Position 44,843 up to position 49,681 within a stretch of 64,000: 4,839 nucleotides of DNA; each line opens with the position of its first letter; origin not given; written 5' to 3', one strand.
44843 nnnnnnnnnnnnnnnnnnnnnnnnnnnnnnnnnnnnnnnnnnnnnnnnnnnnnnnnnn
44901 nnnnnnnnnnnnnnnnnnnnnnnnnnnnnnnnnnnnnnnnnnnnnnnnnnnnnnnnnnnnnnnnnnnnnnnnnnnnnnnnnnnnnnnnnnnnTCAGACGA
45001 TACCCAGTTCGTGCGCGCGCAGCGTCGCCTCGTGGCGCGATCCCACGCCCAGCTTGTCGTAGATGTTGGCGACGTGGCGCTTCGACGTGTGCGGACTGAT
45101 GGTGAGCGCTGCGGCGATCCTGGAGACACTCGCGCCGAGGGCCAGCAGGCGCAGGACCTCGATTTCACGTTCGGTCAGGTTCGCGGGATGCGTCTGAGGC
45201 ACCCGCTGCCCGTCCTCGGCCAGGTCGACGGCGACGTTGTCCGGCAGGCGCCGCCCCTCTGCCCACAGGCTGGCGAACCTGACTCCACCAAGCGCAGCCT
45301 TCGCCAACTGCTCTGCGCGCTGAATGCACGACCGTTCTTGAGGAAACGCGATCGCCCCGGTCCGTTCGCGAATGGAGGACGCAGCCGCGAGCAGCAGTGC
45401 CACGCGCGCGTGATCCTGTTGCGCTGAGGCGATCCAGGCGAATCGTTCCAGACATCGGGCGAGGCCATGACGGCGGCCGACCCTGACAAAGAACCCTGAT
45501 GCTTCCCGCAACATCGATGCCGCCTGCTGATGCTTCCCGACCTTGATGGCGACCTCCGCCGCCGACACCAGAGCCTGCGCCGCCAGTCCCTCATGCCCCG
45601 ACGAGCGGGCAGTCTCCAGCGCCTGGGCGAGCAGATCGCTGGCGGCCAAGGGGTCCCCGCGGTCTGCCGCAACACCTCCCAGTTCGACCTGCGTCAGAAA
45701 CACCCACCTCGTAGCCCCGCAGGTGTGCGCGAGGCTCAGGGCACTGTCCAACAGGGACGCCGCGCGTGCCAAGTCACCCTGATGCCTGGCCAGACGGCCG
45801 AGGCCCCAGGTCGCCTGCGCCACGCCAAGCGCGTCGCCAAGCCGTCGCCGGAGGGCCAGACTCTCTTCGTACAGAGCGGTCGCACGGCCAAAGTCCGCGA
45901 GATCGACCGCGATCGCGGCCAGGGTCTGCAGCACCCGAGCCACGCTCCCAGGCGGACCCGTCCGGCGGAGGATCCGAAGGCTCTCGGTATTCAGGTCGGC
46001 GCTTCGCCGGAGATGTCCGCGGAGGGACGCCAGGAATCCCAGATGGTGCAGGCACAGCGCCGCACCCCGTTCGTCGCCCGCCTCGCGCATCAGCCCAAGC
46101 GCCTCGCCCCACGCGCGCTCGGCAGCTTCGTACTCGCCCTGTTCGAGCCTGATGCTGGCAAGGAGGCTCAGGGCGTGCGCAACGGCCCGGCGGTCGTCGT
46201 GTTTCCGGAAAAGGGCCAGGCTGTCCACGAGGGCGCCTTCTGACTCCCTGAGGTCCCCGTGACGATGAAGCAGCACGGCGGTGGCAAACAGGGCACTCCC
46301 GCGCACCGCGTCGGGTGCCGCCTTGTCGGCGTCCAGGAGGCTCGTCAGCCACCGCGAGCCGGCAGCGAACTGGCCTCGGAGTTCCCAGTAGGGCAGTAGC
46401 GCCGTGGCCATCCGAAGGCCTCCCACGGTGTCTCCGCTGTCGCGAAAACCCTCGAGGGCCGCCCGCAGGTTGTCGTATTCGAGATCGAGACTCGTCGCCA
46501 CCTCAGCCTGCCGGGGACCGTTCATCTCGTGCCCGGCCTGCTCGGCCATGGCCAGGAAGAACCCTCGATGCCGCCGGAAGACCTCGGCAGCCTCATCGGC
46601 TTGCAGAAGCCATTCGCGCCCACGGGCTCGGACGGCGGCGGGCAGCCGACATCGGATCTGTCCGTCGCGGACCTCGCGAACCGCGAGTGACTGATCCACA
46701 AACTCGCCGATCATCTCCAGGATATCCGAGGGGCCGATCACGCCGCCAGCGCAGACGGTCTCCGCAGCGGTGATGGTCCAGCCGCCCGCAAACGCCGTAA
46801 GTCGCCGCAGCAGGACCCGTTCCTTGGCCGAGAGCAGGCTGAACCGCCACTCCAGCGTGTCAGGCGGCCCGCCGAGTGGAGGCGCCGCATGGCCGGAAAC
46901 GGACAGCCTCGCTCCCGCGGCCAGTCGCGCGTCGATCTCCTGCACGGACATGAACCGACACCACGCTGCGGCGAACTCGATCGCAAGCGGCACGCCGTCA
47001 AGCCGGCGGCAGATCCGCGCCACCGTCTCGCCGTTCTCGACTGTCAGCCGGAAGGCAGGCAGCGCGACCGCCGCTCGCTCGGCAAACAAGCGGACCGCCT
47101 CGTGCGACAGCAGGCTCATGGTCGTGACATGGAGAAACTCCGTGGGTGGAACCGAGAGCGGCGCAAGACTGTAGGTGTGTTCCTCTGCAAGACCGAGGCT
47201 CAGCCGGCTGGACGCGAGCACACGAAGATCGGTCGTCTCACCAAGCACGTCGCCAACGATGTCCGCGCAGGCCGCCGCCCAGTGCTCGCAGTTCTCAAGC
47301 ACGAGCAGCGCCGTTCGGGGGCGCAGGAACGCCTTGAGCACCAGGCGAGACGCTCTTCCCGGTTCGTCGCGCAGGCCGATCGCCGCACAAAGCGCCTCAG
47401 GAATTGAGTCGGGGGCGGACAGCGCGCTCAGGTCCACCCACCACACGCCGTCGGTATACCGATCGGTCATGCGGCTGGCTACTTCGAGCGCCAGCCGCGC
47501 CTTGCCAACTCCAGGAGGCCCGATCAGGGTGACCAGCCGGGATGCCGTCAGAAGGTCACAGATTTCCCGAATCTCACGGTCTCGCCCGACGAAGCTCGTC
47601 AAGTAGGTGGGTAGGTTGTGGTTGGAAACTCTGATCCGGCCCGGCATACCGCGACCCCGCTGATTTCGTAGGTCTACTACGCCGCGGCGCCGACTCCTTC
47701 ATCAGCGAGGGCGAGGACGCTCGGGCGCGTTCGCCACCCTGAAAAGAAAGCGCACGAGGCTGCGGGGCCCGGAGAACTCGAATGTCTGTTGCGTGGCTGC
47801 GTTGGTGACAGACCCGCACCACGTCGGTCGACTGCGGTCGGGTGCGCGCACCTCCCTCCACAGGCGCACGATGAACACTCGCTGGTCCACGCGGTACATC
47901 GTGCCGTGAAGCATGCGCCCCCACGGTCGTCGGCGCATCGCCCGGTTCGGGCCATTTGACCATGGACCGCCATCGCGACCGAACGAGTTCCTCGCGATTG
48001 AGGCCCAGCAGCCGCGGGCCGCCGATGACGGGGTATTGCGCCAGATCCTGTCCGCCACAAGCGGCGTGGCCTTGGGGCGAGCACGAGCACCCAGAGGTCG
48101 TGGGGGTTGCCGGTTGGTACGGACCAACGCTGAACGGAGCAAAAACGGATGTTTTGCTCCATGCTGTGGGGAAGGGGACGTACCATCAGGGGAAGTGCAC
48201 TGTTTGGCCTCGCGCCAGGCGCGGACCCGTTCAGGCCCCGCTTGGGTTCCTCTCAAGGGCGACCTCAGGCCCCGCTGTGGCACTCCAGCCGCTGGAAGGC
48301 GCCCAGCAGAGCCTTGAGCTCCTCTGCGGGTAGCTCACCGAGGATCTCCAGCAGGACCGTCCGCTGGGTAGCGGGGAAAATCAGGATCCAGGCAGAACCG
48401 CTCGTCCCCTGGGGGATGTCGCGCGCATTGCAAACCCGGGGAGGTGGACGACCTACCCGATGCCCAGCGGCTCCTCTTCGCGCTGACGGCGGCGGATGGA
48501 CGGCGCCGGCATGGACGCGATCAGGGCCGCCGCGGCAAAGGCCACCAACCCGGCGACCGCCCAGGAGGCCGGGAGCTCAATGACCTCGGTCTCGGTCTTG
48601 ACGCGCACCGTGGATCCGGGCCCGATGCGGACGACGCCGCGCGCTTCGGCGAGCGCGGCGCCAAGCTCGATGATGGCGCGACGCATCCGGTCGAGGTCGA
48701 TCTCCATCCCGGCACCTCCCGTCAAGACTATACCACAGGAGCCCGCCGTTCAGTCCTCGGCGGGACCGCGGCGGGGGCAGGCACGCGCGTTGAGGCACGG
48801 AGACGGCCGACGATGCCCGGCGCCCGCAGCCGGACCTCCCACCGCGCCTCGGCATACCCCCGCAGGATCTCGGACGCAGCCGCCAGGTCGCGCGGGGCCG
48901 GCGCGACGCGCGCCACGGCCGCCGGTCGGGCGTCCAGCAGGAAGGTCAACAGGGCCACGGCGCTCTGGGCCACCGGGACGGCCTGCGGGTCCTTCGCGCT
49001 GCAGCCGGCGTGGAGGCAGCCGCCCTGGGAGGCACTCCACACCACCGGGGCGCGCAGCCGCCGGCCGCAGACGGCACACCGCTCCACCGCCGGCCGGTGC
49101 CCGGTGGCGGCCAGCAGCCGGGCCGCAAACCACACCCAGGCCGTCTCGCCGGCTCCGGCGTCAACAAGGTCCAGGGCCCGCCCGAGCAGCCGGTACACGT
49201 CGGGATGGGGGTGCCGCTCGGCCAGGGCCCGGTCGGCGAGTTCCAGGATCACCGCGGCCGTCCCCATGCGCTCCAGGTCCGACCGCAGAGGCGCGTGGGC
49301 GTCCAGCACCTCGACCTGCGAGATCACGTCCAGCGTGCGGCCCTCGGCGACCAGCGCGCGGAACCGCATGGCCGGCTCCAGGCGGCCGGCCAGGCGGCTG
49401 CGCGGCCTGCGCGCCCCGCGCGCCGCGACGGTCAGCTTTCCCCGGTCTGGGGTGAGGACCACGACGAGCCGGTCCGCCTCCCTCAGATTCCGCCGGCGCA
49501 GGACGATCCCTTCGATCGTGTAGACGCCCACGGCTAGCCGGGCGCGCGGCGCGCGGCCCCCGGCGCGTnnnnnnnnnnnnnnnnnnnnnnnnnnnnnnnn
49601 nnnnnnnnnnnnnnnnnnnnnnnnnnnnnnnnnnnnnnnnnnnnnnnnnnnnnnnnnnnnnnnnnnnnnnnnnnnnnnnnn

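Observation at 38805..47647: Accessory island: a STAND-LuxR regulator next to three tandem secreted beta-propeller lectin-like genes, one fused to a zinc metalloprotease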

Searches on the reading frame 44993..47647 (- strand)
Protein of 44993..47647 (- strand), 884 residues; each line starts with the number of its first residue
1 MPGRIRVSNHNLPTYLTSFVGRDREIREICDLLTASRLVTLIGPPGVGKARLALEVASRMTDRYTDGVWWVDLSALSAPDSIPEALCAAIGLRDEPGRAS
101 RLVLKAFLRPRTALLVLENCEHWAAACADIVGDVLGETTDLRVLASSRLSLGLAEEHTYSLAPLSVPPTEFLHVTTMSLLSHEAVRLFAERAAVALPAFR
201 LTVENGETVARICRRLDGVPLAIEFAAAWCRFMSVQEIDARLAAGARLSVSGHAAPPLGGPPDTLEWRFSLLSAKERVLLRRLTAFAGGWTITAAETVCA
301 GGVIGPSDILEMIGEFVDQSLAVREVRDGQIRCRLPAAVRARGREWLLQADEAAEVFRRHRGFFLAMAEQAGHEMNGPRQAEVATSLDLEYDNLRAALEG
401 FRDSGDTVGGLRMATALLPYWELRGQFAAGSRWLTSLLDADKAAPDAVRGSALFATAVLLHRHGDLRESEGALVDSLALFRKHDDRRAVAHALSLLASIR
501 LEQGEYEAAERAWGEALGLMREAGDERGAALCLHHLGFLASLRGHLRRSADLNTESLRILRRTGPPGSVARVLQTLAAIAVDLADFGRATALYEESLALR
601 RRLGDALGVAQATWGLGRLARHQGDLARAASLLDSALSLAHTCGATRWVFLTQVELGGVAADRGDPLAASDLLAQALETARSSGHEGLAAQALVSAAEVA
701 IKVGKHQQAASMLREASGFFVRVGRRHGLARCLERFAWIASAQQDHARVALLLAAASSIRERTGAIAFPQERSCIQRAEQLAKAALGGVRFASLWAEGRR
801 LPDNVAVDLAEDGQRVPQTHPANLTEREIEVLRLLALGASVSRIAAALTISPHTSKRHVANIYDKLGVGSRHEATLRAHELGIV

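Call 3: search_protein_families(library=pfam, proteins=[window:44993-47647:-], max_evalue=0.1)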
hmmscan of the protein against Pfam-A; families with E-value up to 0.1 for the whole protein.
window:44993-47647:- (884 aa): 22 families
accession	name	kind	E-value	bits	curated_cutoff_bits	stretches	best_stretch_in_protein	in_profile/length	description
PF13424.12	TPR_12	-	2.4e-22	79.4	30.1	4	569-639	2-74/77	Tetratricopeptide repeat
PF00196.25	GerE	-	1.2e-14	54.1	23.5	1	823-877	2-56/57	Bacterial regulatory proteins, luxR family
PF17874.7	TPR_MalT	-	1.3e-10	41.5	45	2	536-748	46-260/336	MalT-like TPR region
PF13191.12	AAA_16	-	3.9e-08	34.4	32.6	1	19-96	2-88/167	AAA ATPase domain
PF13176.12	TPR_7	-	1.2e-05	25.5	27.9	0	616-642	5-31/36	Tetratricopeptide repeat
PF12862.13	ANAPC5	-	0.00021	21.7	23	0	452-500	40-88/91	Anaphase-promoting complex subunit 5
PF13401.12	AAA_22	-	0.00033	21.4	27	1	37-122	6-95/130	AAA domain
PF13384.12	HTH_23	-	0.00039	20.6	24.6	1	827-854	6-33/50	Homeodomain-like domain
PF07719.23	TPR_2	-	0.00049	20.5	27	0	490-518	1-29/34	Tetratricopeptide repeat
PF00931.28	NB-ARC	-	0.0015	18.3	23.5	1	30-118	9-107/248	NB-ARC domain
PF13432.12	TPR_16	-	0.0022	18.8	32.7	1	578-637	5-58/65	Tetratricopeptide repeat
PF23914.1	TPR_CcmH_CycH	-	0.0028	17.9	42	0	490-522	121-153/158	Cytochrome c-type biogenesis protein H TPR domain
PF14938.12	SNAP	-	0.0036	17.2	25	1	669-747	54-132/282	Soluble NSF attachment protein, SNAP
PF20720.3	nSTAND3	-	0.0038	17.4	27.2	1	25-63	6-44/155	Novel STAND NTPase 3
PF13181.12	TPR_8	-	0.0048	17.4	25.7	0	490-512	1-23/34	Tetratricopeptide repeat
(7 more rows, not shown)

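Call 4: search_protein_families(library=ncbifam, proteins=[window:44993-47647:-], max_evalue=0.1)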
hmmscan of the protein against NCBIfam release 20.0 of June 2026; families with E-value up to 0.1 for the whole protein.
window:44993-47647:- (884 aa): 26 families (the best 25 are shown)
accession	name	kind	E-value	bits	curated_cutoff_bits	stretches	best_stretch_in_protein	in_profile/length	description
NF040586.1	FxSxx_TPR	equivalog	1.2e-21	76.9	300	2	17-256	6-223/830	FxSxx-COOH system tetratricopeptide repeat protein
NF041717.1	HaaA_phane_TPR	equivalog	3e-20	72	1125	1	380-748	481-850/882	cyclophane-containing RiPP biosynthesis TPR protein HaaT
NF053617.1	SARPRegAfsRStmc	equivalog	1.2e-15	56.6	1430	2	481-725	727-971/986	SARP-family global regulator AfsR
NF047785.1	respo_reg_MadR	equivalog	4.8e-13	48.9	300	1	818-884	143-209/209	MadR family response regulator transcription factor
NF053520.1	HK_Porph_FimS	equivalog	1e-12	47.1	600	2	584-716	178-310/618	sensor histidine kinase FimS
NF053720.1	NsdA_fam_reg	subfamily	2e-12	47.4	75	4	455-529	334-407/432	NsdA family TPR-like regulatory protein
NF003420.0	PRK04841.1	equivalog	1.5e-11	43.1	537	1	821-881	836-896/903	HTH-type transcriptional regulator MalT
NF041232.1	BagY_FevT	exception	1.1e-09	37.7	700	1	823-873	296-346/367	LuxR family transcriptional regulator BagY/FevT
NF007505.1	PRK10100.1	equivalog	1.1e-08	35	250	1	815-878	136-199/204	biofilm master transcriptional regulator CsgD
NF007708.0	PRK10403.1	equivalog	1.2e-08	34.6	343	1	822-876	152-206/215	nitrate/nitrite response regulator protein NarP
TIGR03020.2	EpsA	equivalog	2.8e-08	33.7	170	1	822-878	189-245/247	XrtB/PEP-CTERM-associated transcriptional regulator EpsA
NF007935.0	PRK10651.1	equivalog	1.9e-07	30.5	250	1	817-880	149-212/216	two-component system response regulator NarL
TIGR03541.1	reg_near_HchA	equivalog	2.1e-07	30.7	215.6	1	820-882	168-230/232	PA1136 family autoinducer-binding transcriptional regulator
NF007685.0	PRK10360.1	equivalog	5.8e-07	29.5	258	1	822-875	136-189/196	response regulator transcription factor UhpA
NF052366.1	photon_PedR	equivalog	1.8e-06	28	120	1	823-871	2-50/74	photosynthetic electron transport-dependent transcriptional regulator PedR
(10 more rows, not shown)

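Call 99: search_protein_families(library=padloc, proteins=[window:44993-47647:-], max_evalue=0.001)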
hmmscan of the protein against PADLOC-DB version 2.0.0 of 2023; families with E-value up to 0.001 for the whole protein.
window:44993-47647:- (884 aa): 3 families
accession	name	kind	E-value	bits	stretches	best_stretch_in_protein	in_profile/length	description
PDLC01169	TPR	-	5.2e-11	40.4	1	493-579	112-198/252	TPR repeats containing protein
PDLC01851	CARF3--CARF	-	7.3e-05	20.3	1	823-866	209-252/279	-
PDLC01855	CARF3--CARF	-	0.00079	17.2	0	822-865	216-259/288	-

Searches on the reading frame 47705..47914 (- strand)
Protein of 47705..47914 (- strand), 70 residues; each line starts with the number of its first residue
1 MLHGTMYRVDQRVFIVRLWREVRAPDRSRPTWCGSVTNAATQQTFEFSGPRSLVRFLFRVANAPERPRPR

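Call 63: search_protein_families(library=pfam, proteins=[window:47705-47914:-], max_evalue=1)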
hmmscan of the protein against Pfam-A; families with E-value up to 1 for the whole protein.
seq(70 aa): 0 families

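Call 64: search_protein_families(library=ncbifam, proteins=[window:47705-47914:-], max_evalue=1)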
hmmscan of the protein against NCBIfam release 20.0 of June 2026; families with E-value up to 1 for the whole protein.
seq(70 aa): 0 families

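Call 65: find_homologous_proteins(query=window:47705-47914:-, max_evalue=0.01)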
Query seq(70 aa) (70 aa): 3 proteins with E <= 0.01 among 4 candidates.
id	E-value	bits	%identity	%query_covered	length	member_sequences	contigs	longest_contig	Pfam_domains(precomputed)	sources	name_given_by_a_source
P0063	2.3e-26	109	78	97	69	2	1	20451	-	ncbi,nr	ncbi:MAG: hypothetical protein QN178_14690 [Armatimonadota bacterium]|nr:hypothetical protein [Armat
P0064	2.0e-17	80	65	90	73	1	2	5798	-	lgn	-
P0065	1.5e-14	71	62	86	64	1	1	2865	-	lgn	-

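Call 67: find_encoding_contigs(protein=P0064, flank=6000, max_places=2)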
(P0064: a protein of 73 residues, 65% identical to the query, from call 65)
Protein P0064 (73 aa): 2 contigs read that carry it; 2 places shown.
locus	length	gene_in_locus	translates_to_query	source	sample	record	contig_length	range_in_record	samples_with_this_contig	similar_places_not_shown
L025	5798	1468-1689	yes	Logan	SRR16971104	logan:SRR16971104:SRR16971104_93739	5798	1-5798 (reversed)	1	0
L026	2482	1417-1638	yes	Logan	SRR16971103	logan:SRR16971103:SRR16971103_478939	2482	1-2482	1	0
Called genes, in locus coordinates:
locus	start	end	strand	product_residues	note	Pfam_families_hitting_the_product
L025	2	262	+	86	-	?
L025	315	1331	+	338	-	PF12974:Phosphonate-bd, PF09084:NMT1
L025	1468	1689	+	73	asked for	-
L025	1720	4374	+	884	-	PF13191:AAA_16 (weak), PF25872:HTH_77 (weak), PF14938:SNAP (faint), PF17874:TPR_MalT (faint), PF07719:TPR_2 (faint), PF13181:TPR_8 (faint), PF13424:TPR_12, PF00196:GerE, +2 more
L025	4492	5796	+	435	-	?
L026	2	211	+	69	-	?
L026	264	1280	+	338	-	PF12974:Phosphonate-bd, PF09084:NMT1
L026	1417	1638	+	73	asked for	-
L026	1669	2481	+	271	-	?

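Call 68: find_encoding_contigs(protein=P0065, flank=6000, max_places=2)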
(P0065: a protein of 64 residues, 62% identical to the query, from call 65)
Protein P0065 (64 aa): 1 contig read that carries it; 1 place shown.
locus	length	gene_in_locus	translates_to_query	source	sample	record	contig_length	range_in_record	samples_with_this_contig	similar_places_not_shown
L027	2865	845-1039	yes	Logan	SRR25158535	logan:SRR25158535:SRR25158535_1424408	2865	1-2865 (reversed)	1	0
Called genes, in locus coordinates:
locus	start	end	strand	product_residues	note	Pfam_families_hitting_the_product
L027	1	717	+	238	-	?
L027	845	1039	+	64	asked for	-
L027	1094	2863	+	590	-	?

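Call 70: search_protein_families(library=pfam, proteins=[L025:4492-5796:+], max_evalue=0.01)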
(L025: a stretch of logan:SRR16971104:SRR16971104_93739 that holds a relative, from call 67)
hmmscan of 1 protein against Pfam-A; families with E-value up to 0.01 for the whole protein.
L025:4492-5796:+ (435 aa): 1 family
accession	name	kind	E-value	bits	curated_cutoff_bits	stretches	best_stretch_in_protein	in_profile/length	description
PF00089.32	Trypsin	-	2.8e-06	27.8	20.6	1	60-263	15-186/220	Trypsin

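Call 71: search_protein_families(library=ncbifam, proteins=[L025:4492-5796:+], max_evalue=0.01)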
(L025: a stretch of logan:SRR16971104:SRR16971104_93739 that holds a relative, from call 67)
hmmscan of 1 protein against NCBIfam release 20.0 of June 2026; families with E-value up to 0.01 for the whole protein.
L025:4492-5796:+ (435 aa): 0 families

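Call 99: search_protein_families(library=padloc, proteins=[window:47705-47899:-], max_evalue=0.001)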
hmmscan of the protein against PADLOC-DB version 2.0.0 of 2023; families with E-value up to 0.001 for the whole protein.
seq(65 aa): 0 families

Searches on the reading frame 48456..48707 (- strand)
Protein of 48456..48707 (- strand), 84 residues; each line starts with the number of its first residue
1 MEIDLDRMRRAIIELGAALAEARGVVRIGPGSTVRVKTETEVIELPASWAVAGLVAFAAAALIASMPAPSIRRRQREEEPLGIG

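Call 63: search_protein_families(library=pfam, proteins=[window:48456-48707:-], max_evalue=1)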
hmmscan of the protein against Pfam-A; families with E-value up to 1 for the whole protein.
seq(84 aa): 3 families
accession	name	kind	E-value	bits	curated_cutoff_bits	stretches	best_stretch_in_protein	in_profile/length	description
PF15999.10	DUF4774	-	0.043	14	25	1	16-60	9-53/56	Domain of unknown function (DUF4774)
PF15944.10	DUF4752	-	0.29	11.7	27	1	18-43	50-75/84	Domain of unknown function (DUF4752)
PF24178.1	Subterisin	-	0.37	11.3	27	0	12-30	11-29/42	Lasso peptide subterisin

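Call 64: search_protein_families(library=ncbifam, proteins=[window:48456-48707:-], max_evalue=1)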
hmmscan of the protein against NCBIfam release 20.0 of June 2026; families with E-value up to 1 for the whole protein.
seq(84 aa): 1 family
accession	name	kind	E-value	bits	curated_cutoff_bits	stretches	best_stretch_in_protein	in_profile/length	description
NF033522.2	lasso_benenodin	subfamily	0.13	12.1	33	1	6-33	6-30/43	benenodin family lasso peptide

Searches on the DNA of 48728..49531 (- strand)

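Call 108: search_rna_families(sources=[L022, L023, L024], threshold=evalue, max_evalue=0.001)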
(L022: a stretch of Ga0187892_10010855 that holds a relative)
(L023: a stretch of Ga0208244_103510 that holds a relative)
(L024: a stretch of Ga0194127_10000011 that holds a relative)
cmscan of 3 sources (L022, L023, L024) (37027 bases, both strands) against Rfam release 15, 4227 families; matches with E-value up to 0.001: 1.
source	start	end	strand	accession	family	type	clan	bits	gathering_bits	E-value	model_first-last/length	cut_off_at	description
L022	9968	10218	+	RF00230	T-box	Cis-reg; leader;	-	46.1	93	3.4e-07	1-219/219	no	T-box leader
